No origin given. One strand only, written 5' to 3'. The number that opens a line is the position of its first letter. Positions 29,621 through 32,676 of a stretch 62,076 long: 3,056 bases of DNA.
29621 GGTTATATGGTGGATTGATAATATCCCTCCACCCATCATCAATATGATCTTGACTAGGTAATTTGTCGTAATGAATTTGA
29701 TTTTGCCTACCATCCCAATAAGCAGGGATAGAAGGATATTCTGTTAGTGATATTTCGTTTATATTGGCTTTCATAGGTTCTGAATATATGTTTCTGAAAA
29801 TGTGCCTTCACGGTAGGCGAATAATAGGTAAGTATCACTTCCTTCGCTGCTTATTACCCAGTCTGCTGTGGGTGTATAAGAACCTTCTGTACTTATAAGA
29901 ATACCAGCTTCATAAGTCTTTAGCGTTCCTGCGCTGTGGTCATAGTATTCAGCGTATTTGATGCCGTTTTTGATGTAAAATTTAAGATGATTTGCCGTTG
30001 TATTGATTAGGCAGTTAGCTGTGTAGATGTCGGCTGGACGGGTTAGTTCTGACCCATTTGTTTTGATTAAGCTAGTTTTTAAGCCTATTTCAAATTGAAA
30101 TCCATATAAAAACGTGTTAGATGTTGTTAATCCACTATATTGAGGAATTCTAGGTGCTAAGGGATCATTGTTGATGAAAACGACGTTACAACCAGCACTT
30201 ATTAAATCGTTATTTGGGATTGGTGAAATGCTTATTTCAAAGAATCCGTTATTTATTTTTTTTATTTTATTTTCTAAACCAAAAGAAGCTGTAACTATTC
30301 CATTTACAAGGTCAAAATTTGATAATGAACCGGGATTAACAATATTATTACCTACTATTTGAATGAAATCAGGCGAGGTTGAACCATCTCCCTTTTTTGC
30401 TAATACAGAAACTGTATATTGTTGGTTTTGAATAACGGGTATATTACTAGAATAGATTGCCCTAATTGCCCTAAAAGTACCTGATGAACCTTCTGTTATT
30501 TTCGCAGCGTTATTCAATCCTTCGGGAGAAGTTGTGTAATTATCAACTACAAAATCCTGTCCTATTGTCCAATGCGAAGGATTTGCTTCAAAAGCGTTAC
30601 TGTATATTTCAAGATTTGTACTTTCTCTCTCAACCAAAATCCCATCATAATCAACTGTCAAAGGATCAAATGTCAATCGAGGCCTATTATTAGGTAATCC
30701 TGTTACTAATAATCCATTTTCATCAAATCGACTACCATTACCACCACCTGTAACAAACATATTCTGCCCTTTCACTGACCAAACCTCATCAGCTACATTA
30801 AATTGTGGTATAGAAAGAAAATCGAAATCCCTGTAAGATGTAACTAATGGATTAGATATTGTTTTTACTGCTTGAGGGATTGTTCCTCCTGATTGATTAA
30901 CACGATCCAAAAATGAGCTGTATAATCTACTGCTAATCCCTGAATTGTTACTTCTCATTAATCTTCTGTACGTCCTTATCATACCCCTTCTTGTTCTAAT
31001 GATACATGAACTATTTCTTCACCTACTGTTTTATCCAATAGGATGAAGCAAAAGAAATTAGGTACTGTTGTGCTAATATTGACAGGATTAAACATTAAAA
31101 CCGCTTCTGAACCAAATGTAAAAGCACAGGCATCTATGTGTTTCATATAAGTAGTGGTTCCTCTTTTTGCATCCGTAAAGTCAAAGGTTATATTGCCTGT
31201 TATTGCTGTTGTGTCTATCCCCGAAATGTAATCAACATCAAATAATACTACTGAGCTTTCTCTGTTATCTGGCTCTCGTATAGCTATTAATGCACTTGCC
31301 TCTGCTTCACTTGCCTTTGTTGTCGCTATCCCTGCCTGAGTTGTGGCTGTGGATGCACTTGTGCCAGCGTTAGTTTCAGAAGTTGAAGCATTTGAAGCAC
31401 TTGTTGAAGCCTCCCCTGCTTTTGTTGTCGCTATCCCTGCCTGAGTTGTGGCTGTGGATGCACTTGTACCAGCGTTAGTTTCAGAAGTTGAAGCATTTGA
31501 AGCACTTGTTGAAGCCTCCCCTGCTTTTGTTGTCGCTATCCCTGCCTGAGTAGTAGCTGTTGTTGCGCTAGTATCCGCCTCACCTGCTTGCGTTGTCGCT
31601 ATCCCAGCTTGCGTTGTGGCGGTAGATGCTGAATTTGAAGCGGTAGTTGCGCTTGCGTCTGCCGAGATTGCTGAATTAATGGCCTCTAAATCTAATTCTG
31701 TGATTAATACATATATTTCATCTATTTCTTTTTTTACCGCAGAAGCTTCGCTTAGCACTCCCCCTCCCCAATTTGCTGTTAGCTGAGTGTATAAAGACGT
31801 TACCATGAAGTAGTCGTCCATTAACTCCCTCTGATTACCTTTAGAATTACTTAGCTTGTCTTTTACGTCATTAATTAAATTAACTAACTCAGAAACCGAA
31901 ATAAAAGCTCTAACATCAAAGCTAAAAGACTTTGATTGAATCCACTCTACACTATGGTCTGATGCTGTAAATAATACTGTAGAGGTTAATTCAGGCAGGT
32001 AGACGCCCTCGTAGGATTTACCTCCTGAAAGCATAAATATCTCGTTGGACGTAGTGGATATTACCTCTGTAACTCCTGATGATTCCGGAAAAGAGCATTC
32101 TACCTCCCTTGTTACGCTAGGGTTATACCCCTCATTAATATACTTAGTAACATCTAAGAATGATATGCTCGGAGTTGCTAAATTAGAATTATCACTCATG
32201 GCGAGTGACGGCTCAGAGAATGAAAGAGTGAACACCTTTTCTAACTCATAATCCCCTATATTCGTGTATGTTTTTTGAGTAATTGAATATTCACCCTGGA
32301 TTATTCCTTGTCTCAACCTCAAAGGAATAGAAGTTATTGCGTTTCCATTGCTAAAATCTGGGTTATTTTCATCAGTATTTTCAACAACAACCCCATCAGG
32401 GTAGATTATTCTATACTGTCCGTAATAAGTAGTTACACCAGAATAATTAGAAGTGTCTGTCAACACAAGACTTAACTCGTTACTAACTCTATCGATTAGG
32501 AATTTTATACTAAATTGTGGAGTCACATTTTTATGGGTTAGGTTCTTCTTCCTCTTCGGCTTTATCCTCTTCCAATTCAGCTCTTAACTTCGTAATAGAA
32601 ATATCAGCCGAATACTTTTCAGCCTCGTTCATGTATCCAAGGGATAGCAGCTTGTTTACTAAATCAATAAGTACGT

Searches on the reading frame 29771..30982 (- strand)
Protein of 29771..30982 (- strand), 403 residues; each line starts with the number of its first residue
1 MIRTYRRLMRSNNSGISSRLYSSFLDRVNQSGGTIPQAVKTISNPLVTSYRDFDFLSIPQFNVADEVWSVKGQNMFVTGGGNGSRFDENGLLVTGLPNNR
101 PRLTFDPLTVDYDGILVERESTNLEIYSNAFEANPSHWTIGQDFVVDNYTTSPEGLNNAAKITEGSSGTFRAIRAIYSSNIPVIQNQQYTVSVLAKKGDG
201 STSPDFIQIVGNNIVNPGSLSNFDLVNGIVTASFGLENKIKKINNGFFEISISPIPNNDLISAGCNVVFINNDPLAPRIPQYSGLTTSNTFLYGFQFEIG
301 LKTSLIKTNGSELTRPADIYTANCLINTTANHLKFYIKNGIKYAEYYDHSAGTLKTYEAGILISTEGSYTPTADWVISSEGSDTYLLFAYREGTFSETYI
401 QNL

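Call 28: search_protein_families(library=pfam, proteins=[window:29771-30982:-], max_evalue=0.01)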
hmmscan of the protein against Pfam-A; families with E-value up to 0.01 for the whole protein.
window:29771-30982:- (403 aa): 0 families

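Call 29: search_protein_families(library=phrogs, proteins=[window:29771-30982:-], max_evalue=0.001)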
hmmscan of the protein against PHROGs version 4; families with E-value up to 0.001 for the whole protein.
window:29771-30982:- (403 aa): 1 family
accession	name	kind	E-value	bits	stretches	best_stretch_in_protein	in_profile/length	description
phrog_5939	-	tail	5.2e-20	72.5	1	83-337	379-618/801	tail protein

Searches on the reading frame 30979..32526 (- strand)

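Call 28: search_protein_families(library=pfam, proteins=[window:30979-32526:-], max_evalue=0.01)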
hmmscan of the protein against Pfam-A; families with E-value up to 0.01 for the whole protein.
window:30979-32526:- (515 aa): 0 families

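Call 29: search_protein_families(library=phrogs, proteins=[window:30979-32526:-], max_evalue=0.001)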
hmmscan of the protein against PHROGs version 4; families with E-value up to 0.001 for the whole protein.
window:30979-32526:- (515 aa): 13 families
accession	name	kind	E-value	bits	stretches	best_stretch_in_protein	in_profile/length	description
phrog_38058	-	tail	1.2e-12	47.9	1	282-416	259-393/708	tail fiber protein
phrog_4242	-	tail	1.6e-09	38.7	1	281-422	160-308/628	tail fiber protein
phrog_8780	-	tail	8.2e-09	35.2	1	281-413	151-286/755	minor tail protein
phrog_3299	-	unknown function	1.3e-08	33.8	1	284-425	294-435/1385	-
phrog_3279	-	tail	6e-08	33.6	2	281-362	133-214/396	tail fiber protein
phrog_13980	-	tail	7e-07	29.4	2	351-412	205-266/756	tail fiber protein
phrog_24369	-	tail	1.2e-06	27.4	1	284-404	87-207/1396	tail fiber protein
phrog_35501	-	unknown function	3.1e-06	28.2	0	389-414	97-122/208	-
phrog_745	-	unknown function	8.2e-06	24.6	1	280-412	121-253/1452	-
phrog_32072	-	tail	3e-05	23.6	1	281-423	258-400/894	tail protein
phrog_8713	-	tail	6.2e-05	23.2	1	280-414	146-280/509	tail fiber protein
phrog_9502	-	tail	0.00011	22.1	1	293-420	158-281/647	tail fiber protein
phrog_32829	-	tail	0.00098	18.3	0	281-416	153-295/840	tail fiber protein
